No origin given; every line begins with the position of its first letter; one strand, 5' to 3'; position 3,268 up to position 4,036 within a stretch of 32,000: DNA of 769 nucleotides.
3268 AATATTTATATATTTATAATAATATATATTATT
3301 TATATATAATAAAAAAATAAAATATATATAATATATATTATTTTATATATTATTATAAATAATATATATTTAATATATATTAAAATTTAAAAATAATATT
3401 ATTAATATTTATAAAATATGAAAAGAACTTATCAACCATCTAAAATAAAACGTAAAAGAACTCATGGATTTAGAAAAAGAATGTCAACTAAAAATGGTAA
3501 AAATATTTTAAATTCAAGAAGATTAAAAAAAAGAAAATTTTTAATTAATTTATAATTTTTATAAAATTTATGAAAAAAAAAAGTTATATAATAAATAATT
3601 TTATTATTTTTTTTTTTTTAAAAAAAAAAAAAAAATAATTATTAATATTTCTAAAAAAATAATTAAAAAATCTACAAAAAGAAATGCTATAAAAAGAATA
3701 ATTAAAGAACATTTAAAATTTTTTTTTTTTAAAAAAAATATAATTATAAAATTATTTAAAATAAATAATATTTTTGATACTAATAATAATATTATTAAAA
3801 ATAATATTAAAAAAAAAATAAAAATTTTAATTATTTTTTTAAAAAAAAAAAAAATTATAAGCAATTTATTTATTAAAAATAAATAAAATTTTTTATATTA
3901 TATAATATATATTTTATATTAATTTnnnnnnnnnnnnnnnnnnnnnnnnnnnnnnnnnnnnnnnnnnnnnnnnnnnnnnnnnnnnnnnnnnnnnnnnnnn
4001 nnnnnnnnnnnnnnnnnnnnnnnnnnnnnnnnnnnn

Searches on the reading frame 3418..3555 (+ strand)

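Call 57: search_protein_families(library=pfam, proteins=[window:3418-3555:+], max_evalue=0.01)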
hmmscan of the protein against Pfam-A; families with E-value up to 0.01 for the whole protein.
window:3418-3555:+ (45 aa): 1 family
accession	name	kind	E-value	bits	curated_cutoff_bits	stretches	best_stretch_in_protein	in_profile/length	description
PF00468.22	Ribosomal_L34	-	1.2e-21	76.8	25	1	1-42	1-42/44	Ribosomal protein L34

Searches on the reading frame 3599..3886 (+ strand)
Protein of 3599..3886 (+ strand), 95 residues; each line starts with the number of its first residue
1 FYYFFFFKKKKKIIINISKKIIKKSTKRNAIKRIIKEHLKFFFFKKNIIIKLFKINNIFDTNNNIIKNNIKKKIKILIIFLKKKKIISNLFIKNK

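Call 57: search_protein_families(library=pfam, proteins=[window:3599-3886:+], max_evalue=0.01)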
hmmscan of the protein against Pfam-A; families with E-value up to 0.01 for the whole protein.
window:3599-3886:+ (95 aa): 1 family
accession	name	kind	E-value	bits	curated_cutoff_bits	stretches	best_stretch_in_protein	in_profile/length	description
PF00825.24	Ribonuclease_P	-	0.00031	21.2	22.3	1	8-41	37-70/109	Ribonuclease P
